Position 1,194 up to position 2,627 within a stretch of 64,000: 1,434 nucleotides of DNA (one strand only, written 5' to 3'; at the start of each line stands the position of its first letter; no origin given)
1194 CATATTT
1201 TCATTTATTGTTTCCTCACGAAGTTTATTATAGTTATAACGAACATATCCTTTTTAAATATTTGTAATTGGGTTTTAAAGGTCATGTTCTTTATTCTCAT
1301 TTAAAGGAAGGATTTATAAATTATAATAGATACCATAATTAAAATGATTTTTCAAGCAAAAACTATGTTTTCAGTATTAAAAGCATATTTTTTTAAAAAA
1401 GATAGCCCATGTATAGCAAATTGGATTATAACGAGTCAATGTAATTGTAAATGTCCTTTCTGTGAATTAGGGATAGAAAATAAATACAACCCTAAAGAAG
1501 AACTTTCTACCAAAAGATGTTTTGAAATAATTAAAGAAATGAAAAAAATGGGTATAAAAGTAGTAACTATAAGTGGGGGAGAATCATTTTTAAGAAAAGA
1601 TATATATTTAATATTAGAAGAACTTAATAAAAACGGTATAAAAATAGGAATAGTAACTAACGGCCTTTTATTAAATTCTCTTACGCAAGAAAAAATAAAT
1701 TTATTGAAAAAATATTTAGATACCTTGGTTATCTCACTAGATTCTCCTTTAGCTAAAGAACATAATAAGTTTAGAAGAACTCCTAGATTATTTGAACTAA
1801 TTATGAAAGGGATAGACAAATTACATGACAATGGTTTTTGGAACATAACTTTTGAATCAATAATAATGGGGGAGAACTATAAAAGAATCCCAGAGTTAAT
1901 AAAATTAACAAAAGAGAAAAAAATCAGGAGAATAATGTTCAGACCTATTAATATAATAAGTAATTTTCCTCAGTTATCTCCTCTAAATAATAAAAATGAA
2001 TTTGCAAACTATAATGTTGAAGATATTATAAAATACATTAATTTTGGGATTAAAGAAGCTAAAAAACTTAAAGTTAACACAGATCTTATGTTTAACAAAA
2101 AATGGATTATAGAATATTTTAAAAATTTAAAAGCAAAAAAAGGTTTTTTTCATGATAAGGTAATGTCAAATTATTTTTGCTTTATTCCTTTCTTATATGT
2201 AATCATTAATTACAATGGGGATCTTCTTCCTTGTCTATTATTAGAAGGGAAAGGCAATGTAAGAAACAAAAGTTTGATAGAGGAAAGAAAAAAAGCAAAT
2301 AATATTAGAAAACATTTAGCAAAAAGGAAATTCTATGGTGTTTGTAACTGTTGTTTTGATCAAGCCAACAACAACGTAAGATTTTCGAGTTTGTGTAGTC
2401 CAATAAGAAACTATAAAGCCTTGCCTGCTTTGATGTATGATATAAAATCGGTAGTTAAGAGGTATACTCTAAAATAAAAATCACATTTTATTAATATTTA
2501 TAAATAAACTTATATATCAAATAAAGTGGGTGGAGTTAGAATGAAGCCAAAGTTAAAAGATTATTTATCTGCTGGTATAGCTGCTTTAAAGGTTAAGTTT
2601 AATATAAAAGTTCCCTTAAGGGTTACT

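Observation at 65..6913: Three radical-SAM/SPASM-like enzymes embedded in a glycosyltransferase-epimerase cluster, with no precursor peptide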

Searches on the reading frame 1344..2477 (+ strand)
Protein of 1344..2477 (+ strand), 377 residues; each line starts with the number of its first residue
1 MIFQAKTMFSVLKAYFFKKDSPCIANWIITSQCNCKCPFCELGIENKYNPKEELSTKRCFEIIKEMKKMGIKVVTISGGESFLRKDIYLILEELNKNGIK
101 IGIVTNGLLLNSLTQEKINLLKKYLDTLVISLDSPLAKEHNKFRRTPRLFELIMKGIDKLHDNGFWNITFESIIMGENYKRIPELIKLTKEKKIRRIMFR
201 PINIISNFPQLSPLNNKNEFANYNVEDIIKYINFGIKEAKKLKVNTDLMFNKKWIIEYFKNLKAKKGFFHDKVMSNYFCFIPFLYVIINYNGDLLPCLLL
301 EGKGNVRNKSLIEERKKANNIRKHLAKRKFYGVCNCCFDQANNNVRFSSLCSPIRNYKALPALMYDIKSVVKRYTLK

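Call 3: search_protein_families(library=pfam, proteins=[window:1344-2477:+], max_evalue=0.01)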
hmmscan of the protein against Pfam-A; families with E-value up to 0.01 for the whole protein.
window:1344-2477:+ (377 aa): 5 families
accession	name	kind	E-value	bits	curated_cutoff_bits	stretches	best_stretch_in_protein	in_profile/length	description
PF04055.27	Radical_SAM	-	1.5e-27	97.3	29.5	1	28-188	2-165/166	Radical SAM superfamily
PF13353.11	Fer4_12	-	2.3e-07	31.6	22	1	30-140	12-121/137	4Fe-4S single cluster domain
PF13186.11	SPASM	-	4.9e-05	24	21.5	1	279-337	1-66/67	Iron-sulfur cluster-binding domain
PF00702.32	Hydrolase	-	0.00074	20.4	26.4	1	79-155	95-165/191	haloacid dehalogenase-like hydrolase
PF13419.12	HAD_2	-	0.00083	20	23.8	1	84-138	81-135/178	Haloacid dehalogenase-like hydrolase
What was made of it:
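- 1344..2477 (+): rSAM1: radical SAM enzyme with a one-cluster twitch-like C-terminal module. Its family is narrow and mostly from Woesearchaeota-type archaea. Pfam Radical_SAM 97.3 bits, SPASM 24.0 (call 3).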

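Call 4: search_protein_families(library=ncbifam, proteins=[window:1344-2477:+], max_evalue=0.01)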
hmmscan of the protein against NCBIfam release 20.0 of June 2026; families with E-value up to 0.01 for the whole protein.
window:1344-2477:+ (377 aa): 62 families (the best 25 are shown)
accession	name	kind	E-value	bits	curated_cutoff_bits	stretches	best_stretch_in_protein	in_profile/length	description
TIGR04545.1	rSAM_ahbD_hemeb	equivalog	2.4e-28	99.5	500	1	26-337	3-308/339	heme b synthase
TIGR04055.1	rSAM_NirJ2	equivalog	2.2e-27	96.4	500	2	25-188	2-160/326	putative heme d1 biosynthesis radical SAM protein NirJ2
TIGR02668.1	moaA_archaeal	equivalog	2.7e-27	95.5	325.25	1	29-323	16-289/303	GTP 3',8-cyclase MoaA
TIGR04053.2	TIGR04053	equivalog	1.6e-26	93.5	395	1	20-195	5-179/366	TIGR04053 family radical SAM/SPASM domain-containing protein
NF001199.0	PRK00164.2-1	equivalog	3.4e-26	92.1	231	1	29-326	18-295/308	GTP 3',8-cyclase MoaA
TIGR02666.1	moaA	equivalog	5.1e-24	84.9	284.05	1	29-329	16-310/336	GTP 3',8-cyclase MoaA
TIGR04051.1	rSAM_NirJ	equivalog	1.1e-23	83.8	515.45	1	26-200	5-174/354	heme d1 biosynthesis radical SAM protein NirJ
TIGR04546.1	rSAM_ahbC_deAc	equivalog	3e-22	78.9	650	1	17-200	33-211/390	12,18-didecarboxysiroheme deacetylase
TIGR04054.1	rSAM_NirJ1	equivalog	3.4e-22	78.6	650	1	23-200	36-208/387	putative heme d1 biosynthesis radical SAM protein NirJ1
NF045574.1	sacti_mat_StsB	exception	1.7e-21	76.6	625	1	26-197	99-264/466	StsB family radical SAM/SPASM domain sactipeptide maturase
TIGR04347.1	pseudo_SAM_Halo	equivalog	1.6e-19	70.4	525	1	23-207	38-217/390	TIGR04347 family pseudo-SAM/SPASM protein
TIGR04133.1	rSAM_w_lipo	hypoth_equivalog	4e-19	68.8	425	1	25-217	26-212/350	TIGR04133 family radical SAM/SPASM protein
TIGR03962.1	mycofact_rSAM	equivalog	4.8e-19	68.7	265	1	20-192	9-176/339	mycofactocin radical SAM maturase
NF050035.1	rSAM_WgK_link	exception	1.5e-18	66.9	650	1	20-337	6-334/367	radical SAM/SPASM peptide maturase WgkB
NF038283.1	viperin_w_prok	equivalog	2.7e-18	66.1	180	1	24-148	3-130/281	viperin family antiviral radical SAM protein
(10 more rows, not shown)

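Call 8: search_solved_structures(query=window:1344-2477:+, max_evalue=0.001, show_alignments=2)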
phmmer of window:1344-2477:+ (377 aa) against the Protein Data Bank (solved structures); distinct sequences matched with E-value up to 0.001: 14.
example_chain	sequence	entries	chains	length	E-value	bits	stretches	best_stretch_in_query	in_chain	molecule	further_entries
7vob_C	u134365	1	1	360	1.6e-10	43.7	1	31-196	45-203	Cytosylglucuronate decarboxylase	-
7voc_C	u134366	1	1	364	1.7e-10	43.6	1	31-196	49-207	Cytosylglucuronate decarboxylase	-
1tv7_A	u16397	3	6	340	2.6e-10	43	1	29-194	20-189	Molybdenum cofactor biosynthesis protein A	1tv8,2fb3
2fb2_A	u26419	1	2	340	2.7e-10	43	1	29-194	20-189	Molybdenum cofactor biosynthesis protein A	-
7tol_A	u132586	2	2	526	3e-07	32.9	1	19-210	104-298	glycerol dibiphytanyl glycerol tetraether - macrocyclic archaeol synthase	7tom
5v1q_A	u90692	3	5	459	6.7e-06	28.5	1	31-307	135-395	Radical SAM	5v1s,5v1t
6efn_A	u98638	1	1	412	2.5e-05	26.6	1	26-163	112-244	Sporulation killing factor maturation protein SkfB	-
5vsl_A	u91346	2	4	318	5.2e-05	25.6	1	19-134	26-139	Radical S-adenosyl methionine domain-containing protein 2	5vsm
6q2p_A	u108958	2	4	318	5.2e-05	25.6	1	19-134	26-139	Radical S-adenosyl methionine domain-containing protein 2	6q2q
6c8v_A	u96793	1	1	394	0.00013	24.2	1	29-108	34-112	Coenzyme PQQ synthesis protein E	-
2zg6_A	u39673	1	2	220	0.00016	24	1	63-142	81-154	Putative uncharacterized protein ST2620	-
9dfn_A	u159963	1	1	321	0.00033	22.9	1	20-134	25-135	Radical SAM core domain-containing protein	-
5tgs_A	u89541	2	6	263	0.00063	22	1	27-145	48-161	7-carboxy-7-deazaguanine synthase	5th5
9dfu_A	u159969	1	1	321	0.00085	21.6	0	20-134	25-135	Radical SAM core domain-containing protein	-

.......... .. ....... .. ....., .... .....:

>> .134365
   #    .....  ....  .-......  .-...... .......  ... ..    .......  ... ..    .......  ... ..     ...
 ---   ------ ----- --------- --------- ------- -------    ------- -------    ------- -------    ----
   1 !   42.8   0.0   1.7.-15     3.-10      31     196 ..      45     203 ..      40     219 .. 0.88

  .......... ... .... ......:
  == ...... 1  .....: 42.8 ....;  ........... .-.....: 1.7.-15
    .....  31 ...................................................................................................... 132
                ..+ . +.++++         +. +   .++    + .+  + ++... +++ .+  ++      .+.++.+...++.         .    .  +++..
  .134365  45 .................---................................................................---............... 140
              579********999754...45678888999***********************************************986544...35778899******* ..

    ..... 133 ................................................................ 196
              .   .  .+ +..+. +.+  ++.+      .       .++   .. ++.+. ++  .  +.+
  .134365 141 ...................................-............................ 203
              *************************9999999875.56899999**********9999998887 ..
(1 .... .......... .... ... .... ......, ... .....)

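Call 11: find_homologous_proteins(query=window:1344-2477:+)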
Query window:1344-2477:+ (377 aa): 96 proteins with E <= 0.001 among 4368 candidates.
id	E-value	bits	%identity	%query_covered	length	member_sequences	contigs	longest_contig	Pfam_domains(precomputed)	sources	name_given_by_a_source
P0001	1.7e-249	845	100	100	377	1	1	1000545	PF04055.28,PF13353.12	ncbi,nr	ncbi:hypothetical protein CEE44_02335 [Candidatus Woesearchaeota archaeon B3_Woes]|nr:MAG: hypotheti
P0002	1.1e-186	638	74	99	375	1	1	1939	PF04055.28,PF13353.12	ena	-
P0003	2.9e-180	617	70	99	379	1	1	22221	PF04055.28,PF13353.12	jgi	jgi:MoaA/NifB/PqqE/SkfB family radical SAM enzyme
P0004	6.1e-171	586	70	98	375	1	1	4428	PF04055.28,PF13353.12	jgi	jgi:MoaA/NifB/PqqE/SkfB family radical SAM enzyme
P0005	7.0e-171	586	70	98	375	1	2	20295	PF04055.28,PF13353.12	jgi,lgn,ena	jgi:MoaA/NifB/PqqE/SkfB family radical SAM enzyme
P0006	1.4e-170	585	70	97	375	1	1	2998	PF04055.28,PF13353.12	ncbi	-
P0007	8.6e-170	583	70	98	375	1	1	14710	PF04055.28,PF13353.12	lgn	-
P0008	9.8e-169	579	68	97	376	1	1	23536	PF04055.28,PF13353.12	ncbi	-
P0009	8.7e-167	573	68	98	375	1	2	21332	PF04055.28,PF13353.12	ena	-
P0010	1.4e-165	569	69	96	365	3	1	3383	PF04055.28,PF13353.12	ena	-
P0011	2.1e-165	568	65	99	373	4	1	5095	PF04055.28,PF13353.12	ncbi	-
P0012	3.9e-165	567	67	98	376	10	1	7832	PF04055.28,PF13353.12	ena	-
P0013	4.0e-165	567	68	97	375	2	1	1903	PF04055.28,PF13353.12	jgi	jgi:MoaA/NifB/PqqE/SkfB family radical SAM enzyme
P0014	1.0e-162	559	64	99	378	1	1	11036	PF04055.28,PF13353.12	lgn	-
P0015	1.2e-161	556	67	98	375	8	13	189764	PF04055.28,PF13353.12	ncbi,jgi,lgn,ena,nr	ncbi:radical SAM protein [archaeon]|jgi:Fe-coproporphyrin III synthase|nr:radical SAM protein [archa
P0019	1.8e-104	368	46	97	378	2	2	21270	PF04055.28,PF13353.12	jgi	jgi:MoaA/NifB/PqqE/SkfB family radical SAM enzyme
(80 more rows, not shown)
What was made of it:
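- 1344..2477 (+): About 19 homologs at 46-100% identity, then a drop to 35% (call 11).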

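Call 12: find_encoding_contigs(protein=window:1344-2477:+, flank=10000, max_places=6)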
Protein window:1344-2477:+ (377 aa): no gene with exactly this product is on record in the collection.

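Call 13: find_encoding_contigs(protein=P0015, flank=10000, max_places=3)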
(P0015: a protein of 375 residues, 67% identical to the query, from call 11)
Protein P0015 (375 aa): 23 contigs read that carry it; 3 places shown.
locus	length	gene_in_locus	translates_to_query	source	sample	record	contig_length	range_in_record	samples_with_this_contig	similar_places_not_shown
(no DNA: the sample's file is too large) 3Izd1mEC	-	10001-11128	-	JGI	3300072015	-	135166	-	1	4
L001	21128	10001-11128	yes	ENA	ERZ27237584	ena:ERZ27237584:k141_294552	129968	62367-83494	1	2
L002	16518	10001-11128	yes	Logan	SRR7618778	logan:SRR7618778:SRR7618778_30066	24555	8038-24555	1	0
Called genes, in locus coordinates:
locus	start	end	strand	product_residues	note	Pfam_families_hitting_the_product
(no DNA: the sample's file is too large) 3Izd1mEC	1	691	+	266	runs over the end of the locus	-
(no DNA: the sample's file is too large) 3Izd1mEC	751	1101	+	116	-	-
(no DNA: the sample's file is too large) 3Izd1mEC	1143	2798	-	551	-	PF13231:PMT_2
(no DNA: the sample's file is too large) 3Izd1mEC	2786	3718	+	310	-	PF03706:LPG_synthase_TM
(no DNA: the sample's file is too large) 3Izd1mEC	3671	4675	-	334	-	PF13353:Fer4_12 (weak), PF04055:Radical_SAM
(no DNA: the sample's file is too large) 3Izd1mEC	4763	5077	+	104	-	-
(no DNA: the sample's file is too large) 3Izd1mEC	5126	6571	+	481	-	PF02310:B12-binding, PF04055:Radical_SAM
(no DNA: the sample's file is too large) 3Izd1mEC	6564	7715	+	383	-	PF13439:Glyco_transf_4, PF00534:Glycos_transf_1, PF13692:Glyco_trans_1_4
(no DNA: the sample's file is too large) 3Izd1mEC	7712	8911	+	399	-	PF04055:Radical_SAM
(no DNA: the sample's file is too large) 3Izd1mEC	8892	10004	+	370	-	PF04015:DUF362, PF00037:Fer4 (faint), PF12797:Fer4_2 (faint), PF12837:Fer4_6 (faint), PF12838:Fer4_7 (weak), PF13237:Fer4_10, PF13187:Fer4_9 (weak)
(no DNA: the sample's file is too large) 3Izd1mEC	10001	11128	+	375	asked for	PF13353:Fer4_12 (weak), PF04055:Radical_SAM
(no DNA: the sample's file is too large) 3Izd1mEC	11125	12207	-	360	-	PF04015:DUF362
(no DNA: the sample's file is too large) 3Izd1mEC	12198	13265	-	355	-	PF04015:DUF362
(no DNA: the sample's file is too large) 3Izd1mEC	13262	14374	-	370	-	PF00534:Glycos_transf_1, PF13692:Glyco_trans_1_4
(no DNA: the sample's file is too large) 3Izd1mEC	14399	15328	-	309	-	PF00535:Glycos_transf_2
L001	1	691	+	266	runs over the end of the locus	-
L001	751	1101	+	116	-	-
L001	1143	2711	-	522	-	PF13231:PMT_2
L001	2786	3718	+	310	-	PF03706:LPG_synthase_TM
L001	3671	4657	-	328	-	PF13353:Fer4_12 (weak), PF04055:Radical_SAM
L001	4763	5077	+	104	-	-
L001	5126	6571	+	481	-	PF02310:B12-binding, PF04055:Radical_SAM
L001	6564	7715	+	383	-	PF13439:Glyco_transf_4, PF00534:Glycos_transf_1, PF13692:Glyco_trans_1_4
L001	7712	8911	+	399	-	PF04055:Radical_SAM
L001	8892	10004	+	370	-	PF04015:DUF362, PF00037:Fer4 (faint), PF12797:Fer4_2 (faint), PF12837:Fer4_6 (faint), PF12838:Fer4_7 (weak), PF13237:Fer4_10, PF13187:Fer4_9 (weak)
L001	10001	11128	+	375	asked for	PF13353:Fer4_12 (weak), PF04055:Radical_SAM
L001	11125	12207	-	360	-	PF04015:DUF362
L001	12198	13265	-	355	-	PF04015:DUF362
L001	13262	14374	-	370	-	PF00534:Glycos_transf_1, PF13692:Glyco_trans_1_4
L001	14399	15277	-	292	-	PF00535:Glycos_transf_2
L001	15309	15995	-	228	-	PF02353:CMAS (faint), PF13489:Methyltransf_23, PF13847:Methyltransf_31, PF08241:Methyltransf_11, PF08242:Methyltransf_12, PF13649:Methyltransf_25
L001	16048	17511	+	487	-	-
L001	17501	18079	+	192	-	PF13489:Methyltransf_23, PF13847:Methyltransf_31, PF08241:Methyltransf_11, PF08242:Methyltransf_12, PF13649:Methyltransf_25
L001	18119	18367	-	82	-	-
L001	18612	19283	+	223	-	PF00535:Glycos_transf_2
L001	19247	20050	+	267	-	PF00483:NTP_transferase, PF12804:NTP_transf_3 (weak)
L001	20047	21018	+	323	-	PF01073:3Beta_HSD, PF01370:Epimerase, PF02719:Polysacc_synt_2, PF04321:RmlD_sub_bind, PF05368:NmrA (weak), PF16363:GDP_Man_Dehyd, PF07993:NAD_binding_4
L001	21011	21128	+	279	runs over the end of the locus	PF01073:3Beta_HSD, PF01370:Epimerase, PF04321:RmlD_sub_bind, PF07993:NAD_binding_4, PF16363:GDP_Man_Dehyd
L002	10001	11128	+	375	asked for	PF13353:Fer4_12 (weak), PF04055:Radical_SAM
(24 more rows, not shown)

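Call 14: find_encoding_contigs(protein=P0019, flank=10000, max_places=2)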
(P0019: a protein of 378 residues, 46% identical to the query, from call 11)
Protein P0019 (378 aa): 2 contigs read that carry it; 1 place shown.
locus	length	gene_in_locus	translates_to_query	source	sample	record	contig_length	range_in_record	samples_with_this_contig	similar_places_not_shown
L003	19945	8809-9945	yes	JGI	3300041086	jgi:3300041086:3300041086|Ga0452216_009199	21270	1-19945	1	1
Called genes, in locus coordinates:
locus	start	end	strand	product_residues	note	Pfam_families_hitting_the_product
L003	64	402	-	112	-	-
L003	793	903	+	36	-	-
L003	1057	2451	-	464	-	-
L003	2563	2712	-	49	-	-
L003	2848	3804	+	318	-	PF00535:Glycos_transf_2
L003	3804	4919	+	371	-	PF13439:Glyco_transf_4 (weak), PF00534:Glycos_transf_1, PF13692:Glyco_trans_1_4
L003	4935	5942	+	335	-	PF01073:3Beta_HSD, PF01370:Epimerase, PF02719:Polysacc_synt_2, PF04321:RmlD_sub_bind, PF05368:NmrA, PF07993:NAD_binding_4, PF13460:NAD_binding_10, PF16363:GDP_Man_Dehyd, +1 more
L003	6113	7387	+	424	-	PF02310:B12-binding, PF04055:Radical_SAM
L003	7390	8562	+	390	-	PF13439:Glyco_transf_4, PF00534:Glycos_transf_1, PF13692:Glyco_trans_1_4, PF13524:Glyco_trans_1_2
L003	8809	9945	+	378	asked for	PF13353:Fer4_12, PF04055:Radical_SAM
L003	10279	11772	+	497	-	PF02310:B12-binding, PF04055:Radical_SAM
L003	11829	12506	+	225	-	PF13489:Methyltransf_23, PF01209:Ubie_methyltran (faint), PF13649:Methyltransf_25, PF13847:Methyltransf_31 (weak), PF08241:Methyltransf_11, PF08242:Methyltransf_12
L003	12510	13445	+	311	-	PF03706:LPG_synthase_TM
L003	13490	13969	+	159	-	-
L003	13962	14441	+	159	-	PF04307:YdjM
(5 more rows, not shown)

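Call 15: find_encoding_contigs(protein=P0003, flank=10000, max_places=2)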
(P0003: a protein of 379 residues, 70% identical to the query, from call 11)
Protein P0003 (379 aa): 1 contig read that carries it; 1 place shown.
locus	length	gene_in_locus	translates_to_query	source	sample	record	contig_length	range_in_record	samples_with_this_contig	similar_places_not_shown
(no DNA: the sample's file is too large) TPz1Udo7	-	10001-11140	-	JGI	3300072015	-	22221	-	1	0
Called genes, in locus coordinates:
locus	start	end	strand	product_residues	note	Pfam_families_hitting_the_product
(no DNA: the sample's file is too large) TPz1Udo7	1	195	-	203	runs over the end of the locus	PF13489:Methyltransf_23, PF02475:TRM5-TYW2_MTfase (weak), PF02527:GidB (faint), PF08003:Methyltransf_9, PF13847:Methyltransf_31, PF08241:Methyltransf_11, PF08242:Methyltransf_12, PF13649:Methyltransf_25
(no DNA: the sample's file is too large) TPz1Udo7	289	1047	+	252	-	PF04794:YdjC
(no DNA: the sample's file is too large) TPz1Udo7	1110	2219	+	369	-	PF13439:Glyco_transf_4, PF00534:Glycos_transf_1, PF13692:Glyco_trans_1_4, PF20706:GT4-conflict (weak)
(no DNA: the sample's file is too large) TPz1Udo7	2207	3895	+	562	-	PF12481:DUF3700 (weak), PF13522:GATase_6, PF13537:GATase_7, PF00733:Asn_synthase, PF06508:QueC (weak)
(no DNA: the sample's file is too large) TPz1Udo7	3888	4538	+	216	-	PF13489:Methyltransf_23, PF08241:Methyltransf_11, PF13649:Methyltransf_25 (weak)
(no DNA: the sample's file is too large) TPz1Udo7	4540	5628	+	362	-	PF13439:Glyco_transf_4 (weak), PF20706:GT4-conflict, PF00534:Glycos_transf_1, PF13692:Glyco_trans_1_4, PF13524:Glyco_trans_1_2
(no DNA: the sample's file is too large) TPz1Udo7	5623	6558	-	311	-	PF01073:3Beta_HSD, PF01370:Epimerase, PF02719:Polysacc_synt_2 (faint), PF04321:RmlD_sub_bind (weak), PF07993:NAD_binding_4 (faint), PF16363:GDP_Man_Dehyd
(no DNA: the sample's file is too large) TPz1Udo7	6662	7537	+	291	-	PF00535:Glycos_transf_2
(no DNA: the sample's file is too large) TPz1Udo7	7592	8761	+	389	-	PF13439:Glyco_transf_4, PF00534:Glycos_transf_1, PF13524:Glyco_trans_1_2 (weak), PF13692:Glyco_trans_1_4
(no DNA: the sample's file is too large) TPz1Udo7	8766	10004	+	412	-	PF04055:Radical_SAM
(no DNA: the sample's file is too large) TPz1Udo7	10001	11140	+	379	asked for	PF13353:Fer4_12 (weak), PF04055:Radical_SAM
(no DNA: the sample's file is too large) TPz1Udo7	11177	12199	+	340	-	PF04055:Radical_SAM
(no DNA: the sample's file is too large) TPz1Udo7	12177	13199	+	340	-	PF01370:Epimerase, PF04321:RmlD_sub_bind, PF05368:NmrA, PF01073:3Beta_HSD, PF13460:NAD_binding_10, PF16363:GDP_Man_Dehyd, PF07993:NAD_binding_4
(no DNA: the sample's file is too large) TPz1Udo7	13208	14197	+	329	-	PF03706:LPG_synthase_TM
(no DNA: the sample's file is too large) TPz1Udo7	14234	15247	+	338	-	?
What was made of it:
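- In one relative, GT4, rSAM3, rSAM1, rSAM2, SDR and a flippase-like gene lie on one strand, with overlapping or closely spaced genes (P0003 contig, call 15). Flippase-like (HpnL-like fold) and YdjC (HpnK-like) genes appear in related loci (calls 13-15).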

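Call 18: find_related_loci(query=A1, collection=genome_contigs, flank=10000)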
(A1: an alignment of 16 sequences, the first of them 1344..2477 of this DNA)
Query A1 (377 aa) in genome_contigs; peptide patterns used: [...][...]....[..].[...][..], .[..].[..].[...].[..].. (x = any residue, [..] = any of these).
600 stretches matched a pattern (row limit reached: there are more); 495 encode a relative of the query (tblastn E <= 1e-3); the best 80 are kept; 80 distinct loci.
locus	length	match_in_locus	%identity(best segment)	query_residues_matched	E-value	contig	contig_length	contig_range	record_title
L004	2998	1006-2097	70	11-374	0e+0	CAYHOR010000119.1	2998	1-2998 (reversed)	MAG TPA_asm: Candidatus Woesearchaeota archaeon isolate ERP119705_co14_558 genome assembly, contig: NODE_79079_length_29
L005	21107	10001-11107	67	5-373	3e-158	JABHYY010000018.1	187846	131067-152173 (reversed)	MAG: archaeon isolate SI047_bin70 k141_528016, whole genome shotgun sequence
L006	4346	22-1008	29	29-363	2e-33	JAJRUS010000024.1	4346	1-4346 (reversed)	MAG: bacterium isolate Dive96_bin10.214 k141_1105335, whole genome shotgun sequence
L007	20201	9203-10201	27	29-364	2e-29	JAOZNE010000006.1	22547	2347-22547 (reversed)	MAG: Phycisphaerae bacterium isolate GMC4.concoct.128 GMC4_1985_length_22547_cov_11.294105, whole genome shotgun sequenc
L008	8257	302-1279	27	3-337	3e-25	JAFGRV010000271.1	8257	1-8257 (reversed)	MAG: Spirochaetales bacterium isolate Zod_Metabat.855 k87_4522475, whole genome shotgun sequence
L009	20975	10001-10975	27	33-337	9e-25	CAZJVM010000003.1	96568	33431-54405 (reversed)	MAG TPA_asm: uncultured bacterium isolate binchicken_co275_165 genome assembly, contig: NODE_139_length_96568_cov_15.897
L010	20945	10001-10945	28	14-337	2e-24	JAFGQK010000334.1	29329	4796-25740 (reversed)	MAG: Spirochaetales bacterium isolate Zod_Metabat.749 k87_11676426, whole genome shotgun sequence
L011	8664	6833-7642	24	20-300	6e-24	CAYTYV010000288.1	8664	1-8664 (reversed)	MAG TPA_asm: uncultured Polyangiaceae bacterium isolate binchicken_co65_89 genome assembly, contig: NODE_30780_length_86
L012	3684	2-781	29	15-303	9e-23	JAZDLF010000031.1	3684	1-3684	MAG: Candidatus Woesearchaeota archaeon isolate MEGAHIT-group-0.579 k141_4772812, whole genome shotgun sequence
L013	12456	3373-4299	27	21-337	3e-21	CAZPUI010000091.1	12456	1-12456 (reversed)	MAG TPA_asm: uncultured Solibacteraceae bacterium isolate SRP302447_co3_52 genome assembly, contig: NODE_14215_length_12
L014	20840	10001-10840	26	21-298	6e-21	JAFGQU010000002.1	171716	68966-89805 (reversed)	MAG: Candidatus Omnitrophota bacterium isolate Zod_Metabat.783 k87_1665553, whole genome shotgun sequence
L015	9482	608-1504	26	25-337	1e-20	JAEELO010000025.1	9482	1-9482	MAG: Candidatus Gastranaerophilales bacterium isolate Tb.RUG.218 k141_1599470_flag=0_multi=32.5509_len=9482, whole genom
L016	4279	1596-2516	27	22-337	1e-19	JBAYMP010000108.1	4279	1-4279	MAG: Bacteroidales bacterium isolate SO_2016_LW1_42 scaffold37026_LW64-88_2016, whole genome shotgun sequence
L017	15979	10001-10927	28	21-337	2e-19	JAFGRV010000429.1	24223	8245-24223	MAG: Spirochaetales bacterium isolate Zod_Metabat.855 k87_7562040, whole genome shotgun sequence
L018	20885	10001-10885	27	24-337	3e-19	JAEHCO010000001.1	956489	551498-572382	MAG: Methanobacteriota archaeon isolate SF.bin51 NODE_1_length_956489_cov_12.373157, whole genome shotgun sequence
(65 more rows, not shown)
